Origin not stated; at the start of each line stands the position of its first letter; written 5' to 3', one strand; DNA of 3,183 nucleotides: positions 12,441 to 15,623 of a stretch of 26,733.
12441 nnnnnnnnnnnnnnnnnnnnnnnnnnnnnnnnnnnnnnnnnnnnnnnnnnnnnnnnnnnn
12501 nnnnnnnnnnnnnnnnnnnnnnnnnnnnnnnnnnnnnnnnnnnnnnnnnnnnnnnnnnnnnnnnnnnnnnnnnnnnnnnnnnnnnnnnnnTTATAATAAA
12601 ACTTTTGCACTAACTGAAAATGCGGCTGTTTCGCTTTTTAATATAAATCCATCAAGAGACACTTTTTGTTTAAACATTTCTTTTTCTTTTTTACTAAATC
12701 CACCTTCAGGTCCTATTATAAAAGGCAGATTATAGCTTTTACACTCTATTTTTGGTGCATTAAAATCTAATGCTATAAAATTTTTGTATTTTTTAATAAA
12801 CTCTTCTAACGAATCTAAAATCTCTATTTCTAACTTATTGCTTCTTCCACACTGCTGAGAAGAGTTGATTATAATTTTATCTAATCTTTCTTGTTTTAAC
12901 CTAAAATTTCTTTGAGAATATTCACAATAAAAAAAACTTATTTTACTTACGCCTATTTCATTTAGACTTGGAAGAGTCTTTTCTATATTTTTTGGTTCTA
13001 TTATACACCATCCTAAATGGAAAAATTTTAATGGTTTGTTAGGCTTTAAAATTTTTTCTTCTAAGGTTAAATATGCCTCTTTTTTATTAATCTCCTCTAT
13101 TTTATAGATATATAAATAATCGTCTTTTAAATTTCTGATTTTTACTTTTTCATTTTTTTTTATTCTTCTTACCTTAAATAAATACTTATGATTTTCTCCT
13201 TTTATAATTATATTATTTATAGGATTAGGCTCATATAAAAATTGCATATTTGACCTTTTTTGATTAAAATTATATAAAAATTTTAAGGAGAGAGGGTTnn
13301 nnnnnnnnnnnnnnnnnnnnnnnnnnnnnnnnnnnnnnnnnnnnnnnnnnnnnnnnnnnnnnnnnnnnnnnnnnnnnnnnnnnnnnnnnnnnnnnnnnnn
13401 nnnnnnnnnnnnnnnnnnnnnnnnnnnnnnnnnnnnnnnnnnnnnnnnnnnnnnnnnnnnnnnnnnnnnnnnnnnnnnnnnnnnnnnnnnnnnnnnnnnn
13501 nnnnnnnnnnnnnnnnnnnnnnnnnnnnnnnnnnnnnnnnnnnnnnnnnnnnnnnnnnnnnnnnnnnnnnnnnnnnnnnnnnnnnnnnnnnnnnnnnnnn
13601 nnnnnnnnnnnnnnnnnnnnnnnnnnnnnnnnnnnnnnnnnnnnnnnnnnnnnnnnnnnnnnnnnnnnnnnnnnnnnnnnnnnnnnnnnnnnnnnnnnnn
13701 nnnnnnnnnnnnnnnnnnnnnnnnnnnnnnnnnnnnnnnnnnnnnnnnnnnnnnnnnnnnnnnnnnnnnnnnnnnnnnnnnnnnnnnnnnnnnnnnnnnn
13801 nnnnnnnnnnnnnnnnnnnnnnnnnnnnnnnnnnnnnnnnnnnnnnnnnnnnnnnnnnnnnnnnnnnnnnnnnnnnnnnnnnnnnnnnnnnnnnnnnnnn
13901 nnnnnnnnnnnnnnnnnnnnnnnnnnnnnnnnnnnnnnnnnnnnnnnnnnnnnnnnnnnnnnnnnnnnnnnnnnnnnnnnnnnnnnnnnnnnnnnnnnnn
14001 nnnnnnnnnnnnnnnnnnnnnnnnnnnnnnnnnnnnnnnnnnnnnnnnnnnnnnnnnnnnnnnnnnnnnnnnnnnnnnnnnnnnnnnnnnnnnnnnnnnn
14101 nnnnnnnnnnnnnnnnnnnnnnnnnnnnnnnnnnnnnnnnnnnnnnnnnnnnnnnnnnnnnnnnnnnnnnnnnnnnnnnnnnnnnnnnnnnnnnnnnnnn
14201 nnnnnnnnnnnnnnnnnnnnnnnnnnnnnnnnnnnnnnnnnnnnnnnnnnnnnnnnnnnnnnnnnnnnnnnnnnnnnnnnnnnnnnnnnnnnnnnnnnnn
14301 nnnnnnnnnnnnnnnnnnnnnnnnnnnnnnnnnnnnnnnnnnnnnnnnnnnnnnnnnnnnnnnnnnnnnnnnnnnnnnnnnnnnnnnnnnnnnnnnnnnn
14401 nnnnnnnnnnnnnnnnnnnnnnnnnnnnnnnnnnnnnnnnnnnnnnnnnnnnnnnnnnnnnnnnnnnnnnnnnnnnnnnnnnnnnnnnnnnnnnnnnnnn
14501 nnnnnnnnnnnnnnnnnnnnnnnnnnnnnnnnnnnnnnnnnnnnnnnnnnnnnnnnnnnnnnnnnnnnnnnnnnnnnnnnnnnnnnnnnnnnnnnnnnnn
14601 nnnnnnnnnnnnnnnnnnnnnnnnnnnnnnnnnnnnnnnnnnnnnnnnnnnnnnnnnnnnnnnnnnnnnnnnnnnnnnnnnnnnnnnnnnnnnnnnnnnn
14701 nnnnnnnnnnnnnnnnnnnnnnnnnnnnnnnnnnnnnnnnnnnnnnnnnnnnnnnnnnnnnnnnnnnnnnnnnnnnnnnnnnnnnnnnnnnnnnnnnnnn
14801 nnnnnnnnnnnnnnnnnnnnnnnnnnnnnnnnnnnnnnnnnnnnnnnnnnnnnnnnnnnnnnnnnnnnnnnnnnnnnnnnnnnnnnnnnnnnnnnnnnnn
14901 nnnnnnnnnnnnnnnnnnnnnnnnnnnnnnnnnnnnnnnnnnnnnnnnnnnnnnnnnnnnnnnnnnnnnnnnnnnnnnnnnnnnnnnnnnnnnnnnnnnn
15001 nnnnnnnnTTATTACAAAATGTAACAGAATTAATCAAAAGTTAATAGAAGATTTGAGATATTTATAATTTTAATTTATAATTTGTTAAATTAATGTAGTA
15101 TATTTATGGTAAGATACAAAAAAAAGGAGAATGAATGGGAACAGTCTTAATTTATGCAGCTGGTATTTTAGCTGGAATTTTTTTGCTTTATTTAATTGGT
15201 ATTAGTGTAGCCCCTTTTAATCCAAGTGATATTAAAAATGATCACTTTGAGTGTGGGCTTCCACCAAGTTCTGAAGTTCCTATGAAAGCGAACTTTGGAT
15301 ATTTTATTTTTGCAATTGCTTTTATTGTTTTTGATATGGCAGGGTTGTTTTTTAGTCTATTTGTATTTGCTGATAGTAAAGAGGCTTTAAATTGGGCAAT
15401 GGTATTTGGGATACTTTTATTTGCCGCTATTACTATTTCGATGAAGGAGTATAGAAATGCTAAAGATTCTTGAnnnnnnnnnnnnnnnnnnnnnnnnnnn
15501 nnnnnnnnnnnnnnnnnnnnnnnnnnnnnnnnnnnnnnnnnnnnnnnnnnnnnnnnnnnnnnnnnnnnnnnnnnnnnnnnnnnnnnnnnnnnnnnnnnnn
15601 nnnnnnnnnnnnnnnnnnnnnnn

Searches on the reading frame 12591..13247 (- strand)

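Call 9: search_protein_families(library=pfam, proteins=[window:12591-13247:-], max_evalue=0.001)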
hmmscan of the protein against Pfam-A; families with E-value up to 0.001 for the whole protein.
window:12591-13247:- (218 aa): 2 families
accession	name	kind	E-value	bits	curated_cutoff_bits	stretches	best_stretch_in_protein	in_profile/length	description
PF04452.19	Methyltrans_RNA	-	6.5e-28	97.8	23.9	1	75-214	6-162/165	RNA methyltransferase domain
PF20260.4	PUA_4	-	7.4e-10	39.2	23.9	1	15-62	1-47/48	RNA methyltransferase PUA domain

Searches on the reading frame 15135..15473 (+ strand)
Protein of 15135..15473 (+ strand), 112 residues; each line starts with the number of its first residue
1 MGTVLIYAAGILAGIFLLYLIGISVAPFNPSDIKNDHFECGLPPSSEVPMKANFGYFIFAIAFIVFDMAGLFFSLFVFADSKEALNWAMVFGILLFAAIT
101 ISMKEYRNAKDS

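Call 9: search_protein_families(library=pfam, proteins=[window:15135-15473:+], max_evalue=0.001)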
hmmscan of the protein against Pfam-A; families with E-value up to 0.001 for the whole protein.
window:15135-15473:+ (112 aa): 1 family
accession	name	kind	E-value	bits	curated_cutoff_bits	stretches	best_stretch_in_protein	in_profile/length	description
PF00507.24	Oxidored_q4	-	1.1e-12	48.4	23.3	1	17-102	3-86/99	NADH-ubiquinone/plastoquinone oxidoreductase, chain 3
